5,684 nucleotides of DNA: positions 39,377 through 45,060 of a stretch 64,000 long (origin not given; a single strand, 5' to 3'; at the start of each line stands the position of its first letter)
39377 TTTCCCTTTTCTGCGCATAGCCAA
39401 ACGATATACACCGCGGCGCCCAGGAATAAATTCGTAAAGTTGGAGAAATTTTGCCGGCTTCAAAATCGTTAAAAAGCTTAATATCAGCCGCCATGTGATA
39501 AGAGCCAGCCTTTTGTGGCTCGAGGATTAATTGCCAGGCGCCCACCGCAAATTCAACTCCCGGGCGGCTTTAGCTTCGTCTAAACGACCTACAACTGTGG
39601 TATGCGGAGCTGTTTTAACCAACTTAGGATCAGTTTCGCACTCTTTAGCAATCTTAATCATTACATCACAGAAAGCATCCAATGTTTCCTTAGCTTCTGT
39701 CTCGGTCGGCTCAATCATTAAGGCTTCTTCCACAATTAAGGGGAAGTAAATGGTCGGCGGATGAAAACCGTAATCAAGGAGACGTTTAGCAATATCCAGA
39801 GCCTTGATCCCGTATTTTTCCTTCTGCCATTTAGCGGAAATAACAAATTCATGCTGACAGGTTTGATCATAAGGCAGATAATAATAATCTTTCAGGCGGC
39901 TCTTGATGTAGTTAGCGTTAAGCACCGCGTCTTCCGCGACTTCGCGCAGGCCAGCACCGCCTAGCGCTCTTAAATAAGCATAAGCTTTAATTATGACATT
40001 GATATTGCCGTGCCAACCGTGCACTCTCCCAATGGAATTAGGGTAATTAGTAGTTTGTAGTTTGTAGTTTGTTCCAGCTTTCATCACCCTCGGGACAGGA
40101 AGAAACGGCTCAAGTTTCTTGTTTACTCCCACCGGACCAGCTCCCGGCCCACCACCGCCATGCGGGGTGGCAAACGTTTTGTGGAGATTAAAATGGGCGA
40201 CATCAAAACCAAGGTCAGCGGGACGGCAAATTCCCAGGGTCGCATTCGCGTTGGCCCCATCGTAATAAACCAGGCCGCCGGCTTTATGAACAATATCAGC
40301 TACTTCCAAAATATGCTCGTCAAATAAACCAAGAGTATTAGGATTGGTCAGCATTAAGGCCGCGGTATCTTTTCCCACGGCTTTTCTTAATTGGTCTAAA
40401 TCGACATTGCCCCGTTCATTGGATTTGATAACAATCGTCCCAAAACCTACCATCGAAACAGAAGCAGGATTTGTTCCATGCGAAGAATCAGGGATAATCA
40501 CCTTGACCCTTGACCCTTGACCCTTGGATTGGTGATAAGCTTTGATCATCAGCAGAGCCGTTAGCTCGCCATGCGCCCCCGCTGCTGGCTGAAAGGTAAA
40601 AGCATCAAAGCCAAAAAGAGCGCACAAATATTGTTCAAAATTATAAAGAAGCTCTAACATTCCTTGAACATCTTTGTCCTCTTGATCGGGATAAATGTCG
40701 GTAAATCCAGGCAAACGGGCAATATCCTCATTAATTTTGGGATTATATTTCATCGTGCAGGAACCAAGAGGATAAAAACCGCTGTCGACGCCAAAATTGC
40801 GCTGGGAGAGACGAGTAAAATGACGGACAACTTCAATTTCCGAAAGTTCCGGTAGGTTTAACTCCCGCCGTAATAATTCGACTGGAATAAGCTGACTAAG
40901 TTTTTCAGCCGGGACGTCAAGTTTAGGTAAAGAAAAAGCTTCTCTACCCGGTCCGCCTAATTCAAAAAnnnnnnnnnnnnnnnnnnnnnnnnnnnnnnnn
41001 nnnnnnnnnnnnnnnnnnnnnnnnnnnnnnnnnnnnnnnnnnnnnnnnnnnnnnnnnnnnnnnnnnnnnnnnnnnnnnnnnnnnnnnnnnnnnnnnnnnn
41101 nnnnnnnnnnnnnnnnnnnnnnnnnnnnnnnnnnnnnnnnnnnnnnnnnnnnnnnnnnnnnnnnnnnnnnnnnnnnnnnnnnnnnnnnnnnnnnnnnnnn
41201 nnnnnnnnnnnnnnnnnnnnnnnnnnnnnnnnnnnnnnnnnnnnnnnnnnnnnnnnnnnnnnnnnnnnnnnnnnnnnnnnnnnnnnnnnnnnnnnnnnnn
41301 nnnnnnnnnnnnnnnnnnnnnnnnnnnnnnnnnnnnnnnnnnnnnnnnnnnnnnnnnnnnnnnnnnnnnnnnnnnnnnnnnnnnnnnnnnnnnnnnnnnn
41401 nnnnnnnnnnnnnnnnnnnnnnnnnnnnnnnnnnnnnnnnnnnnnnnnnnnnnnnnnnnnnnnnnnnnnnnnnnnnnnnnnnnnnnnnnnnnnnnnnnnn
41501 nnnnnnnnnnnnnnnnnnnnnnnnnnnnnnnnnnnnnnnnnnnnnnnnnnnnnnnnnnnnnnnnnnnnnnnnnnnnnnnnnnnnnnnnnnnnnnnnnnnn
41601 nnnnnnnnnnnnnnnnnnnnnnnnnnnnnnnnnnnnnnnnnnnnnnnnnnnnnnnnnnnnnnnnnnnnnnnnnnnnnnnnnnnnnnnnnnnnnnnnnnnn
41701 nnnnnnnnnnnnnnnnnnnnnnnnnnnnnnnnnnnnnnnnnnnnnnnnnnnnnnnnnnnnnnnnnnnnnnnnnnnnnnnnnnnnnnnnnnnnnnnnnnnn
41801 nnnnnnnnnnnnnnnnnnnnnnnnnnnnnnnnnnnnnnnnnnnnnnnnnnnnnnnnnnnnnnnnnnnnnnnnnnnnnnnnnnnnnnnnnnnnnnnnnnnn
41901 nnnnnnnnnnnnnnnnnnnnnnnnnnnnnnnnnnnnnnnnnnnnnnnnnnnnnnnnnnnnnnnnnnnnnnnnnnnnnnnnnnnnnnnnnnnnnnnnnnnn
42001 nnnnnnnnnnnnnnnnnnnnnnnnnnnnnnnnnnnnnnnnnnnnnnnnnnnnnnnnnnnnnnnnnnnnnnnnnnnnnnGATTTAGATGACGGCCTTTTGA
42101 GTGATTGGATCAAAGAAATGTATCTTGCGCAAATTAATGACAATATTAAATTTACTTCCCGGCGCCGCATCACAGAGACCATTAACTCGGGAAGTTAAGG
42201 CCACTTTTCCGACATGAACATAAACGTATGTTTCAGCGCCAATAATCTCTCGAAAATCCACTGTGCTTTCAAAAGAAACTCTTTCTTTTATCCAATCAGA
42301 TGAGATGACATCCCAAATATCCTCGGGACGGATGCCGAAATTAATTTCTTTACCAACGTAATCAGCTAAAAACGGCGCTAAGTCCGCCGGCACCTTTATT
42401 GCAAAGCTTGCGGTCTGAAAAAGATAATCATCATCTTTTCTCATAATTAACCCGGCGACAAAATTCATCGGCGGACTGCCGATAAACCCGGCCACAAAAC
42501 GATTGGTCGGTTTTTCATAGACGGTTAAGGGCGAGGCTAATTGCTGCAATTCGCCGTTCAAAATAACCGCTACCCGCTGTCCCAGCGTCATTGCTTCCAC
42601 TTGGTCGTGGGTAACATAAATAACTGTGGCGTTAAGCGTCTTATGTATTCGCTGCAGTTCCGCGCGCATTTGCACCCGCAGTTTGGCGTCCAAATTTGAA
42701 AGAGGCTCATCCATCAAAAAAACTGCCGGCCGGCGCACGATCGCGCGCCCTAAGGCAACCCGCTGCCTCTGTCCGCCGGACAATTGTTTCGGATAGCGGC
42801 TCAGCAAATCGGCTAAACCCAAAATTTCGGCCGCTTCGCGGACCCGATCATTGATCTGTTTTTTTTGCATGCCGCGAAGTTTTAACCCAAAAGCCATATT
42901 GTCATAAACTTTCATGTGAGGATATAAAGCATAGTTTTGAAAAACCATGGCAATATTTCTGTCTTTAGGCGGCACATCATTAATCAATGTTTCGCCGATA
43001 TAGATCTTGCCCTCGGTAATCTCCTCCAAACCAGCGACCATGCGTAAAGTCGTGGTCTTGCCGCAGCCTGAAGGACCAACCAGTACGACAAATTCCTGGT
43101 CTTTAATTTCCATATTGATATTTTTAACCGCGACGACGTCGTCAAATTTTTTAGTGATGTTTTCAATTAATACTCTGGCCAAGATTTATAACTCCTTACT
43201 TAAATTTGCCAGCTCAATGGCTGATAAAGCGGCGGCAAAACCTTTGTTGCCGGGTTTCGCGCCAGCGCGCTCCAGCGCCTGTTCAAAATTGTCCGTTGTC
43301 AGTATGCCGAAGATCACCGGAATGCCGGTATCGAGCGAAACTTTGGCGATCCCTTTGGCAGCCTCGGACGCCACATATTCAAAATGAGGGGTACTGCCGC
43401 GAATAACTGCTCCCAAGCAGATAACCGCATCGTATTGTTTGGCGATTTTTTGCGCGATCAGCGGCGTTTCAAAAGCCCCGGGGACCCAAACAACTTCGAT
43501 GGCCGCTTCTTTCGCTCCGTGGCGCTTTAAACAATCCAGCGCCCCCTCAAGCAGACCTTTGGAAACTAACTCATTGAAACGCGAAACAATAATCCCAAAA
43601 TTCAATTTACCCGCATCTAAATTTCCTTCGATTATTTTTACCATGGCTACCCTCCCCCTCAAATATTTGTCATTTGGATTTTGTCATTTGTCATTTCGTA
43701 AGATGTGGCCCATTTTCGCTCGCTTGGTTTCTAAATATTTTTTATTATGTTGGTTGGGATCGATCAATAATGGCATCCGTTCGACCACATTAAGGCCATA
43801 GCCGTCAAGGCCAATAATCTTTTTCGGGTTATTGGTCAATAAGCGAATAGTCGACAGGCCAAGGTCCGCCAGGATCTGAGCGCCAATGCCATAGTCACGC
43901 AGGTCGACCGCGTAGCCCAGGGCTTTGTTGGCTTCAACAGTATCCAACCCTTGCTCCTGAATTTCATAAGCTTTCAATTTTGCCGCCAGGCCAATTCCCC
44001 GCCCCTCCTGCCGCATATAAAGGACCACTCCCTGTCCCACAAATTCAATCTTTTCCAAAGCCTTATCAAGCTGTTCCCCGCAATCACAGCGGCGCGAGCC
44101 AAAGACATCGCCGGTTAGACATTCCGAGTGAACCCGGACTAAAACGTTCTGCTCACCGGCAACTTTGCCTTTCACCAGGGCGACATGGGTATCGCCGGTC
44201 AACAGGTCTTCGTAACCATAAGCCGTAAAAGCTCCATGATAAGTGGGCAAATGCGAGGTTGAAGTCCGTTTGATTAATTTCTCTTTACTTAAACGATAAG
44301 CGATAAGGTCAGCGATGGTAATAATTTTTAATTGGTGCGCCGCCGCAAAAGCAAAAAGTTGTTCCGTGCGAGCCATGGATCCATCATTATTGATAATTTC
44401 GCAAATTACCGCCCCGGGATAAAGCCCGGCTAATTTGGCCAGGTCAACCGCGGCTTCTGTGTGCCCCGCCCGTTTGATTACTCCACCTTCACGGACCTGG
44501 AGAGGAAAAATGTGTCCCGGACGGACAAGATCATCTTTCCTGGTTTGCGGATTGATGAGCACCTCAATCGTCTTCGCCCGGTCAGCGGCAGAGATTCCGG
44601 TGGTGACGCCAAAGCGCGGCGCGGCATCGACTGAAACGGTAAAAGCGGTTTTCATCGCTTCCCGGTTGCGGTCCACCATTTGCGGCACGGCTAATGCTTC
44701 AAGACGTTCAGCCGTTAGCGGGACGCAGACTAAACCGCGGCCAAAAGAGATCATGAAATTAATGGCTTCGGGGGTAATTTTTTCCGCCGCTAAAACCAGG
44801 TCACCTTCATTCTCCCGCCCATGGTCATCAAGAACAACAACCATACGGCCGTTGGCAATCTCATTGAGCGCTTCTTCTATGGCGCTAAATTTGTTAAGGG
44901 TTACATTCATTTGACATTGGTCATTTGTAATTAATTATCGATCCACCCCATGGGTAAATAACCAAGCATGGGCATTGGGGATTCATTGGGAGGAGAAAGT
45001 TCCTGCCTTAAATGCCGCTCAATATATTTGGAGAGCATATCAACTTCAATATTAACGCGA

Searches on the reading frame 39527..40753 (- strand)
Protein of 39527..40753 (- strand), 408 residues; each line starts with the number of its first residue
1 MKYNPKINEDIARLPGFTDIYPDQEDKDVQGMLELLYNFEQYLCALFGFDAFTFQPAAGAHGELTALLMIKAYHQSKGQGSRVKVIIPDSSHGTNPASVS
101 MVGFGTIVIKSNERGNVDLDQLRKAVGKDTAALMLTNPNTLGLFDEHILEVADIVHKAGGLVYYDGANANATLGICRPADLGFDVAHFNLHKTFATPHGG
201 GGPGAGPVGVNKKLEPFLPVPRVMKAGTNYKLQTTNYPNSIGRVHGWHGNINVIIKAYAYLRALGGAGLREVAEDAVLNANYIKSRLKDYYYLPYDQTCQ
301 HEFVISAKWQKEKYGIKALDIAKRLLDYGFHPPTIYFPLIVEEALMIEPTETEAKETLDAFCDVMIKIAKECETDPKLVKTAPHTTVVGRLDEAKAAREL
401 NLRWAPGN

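Call 27: search_protein_families(library=pfam, proteins=[window:39527-40753:-], max_evalue=0.00001)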
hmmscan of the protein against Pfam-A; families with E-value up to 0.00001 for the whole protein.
window:39527-40753:- (408 aa): 3 families
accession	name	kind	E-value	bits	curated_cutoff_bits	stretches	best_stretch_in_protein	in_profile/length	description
PF21478.3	GcvP2_C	-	1.7e-32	112.3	27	1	274-373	3-103/122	Glycine dehydrogenase, C-terminal domain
PF02347.22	GDC-P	-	6.7e-08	32.3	26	1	11-219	87-284/429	Glycine cleavage system P-protein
PF00266.25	Aminotran_5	-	2e-06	27.5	21.5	1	84-199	90-207/371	Aminotransferase class-V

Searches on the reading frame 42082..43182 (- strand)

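Call 64: search_protein_families(library=pfam, proteins=[window:42082-43182:-], max_evalue=0.00001)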
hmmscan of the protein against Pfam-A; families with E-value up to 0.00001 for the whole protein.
window:42082-43182:- (366 aa): 3 families
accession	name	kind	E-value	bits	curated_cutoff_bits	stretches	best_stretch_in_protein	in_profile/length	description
PF00005.33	ABC_tran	-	6e-33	114.8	25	1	19-161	1-136/137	ABC transporter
PF17912.7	OB_MalK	-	1e-11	45.9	27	1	235-289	1-53/53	MalK OB fold domain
PF02463.25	SMC_N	-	2.4e-07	30.8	40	1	28-199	23-206/220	RecF/RecN/SMC N terminal domain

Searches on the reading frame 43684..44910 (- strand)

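Call 64: search_protein_families(library=pfam, proteins=[window:43684-44910:-], max_evalue=0.00001)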
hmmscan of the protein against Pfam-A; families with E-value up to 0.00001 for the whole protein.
window:43684-44910:- (408 aa): 2 families
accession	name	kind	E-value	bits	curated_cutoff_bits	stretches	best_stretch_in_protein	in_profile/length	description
PF00926.24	DHBP_synthase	-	1.3e-84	282.9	26.4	1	12-205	1-191/191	3,4-dihydroxy-2-butanone 4-phosphate synthase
PF00925.25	GTP_cyclohydro2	-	2.4e-72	242.3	23.3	1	215-380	2-165/165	GTP cyclohydrolase II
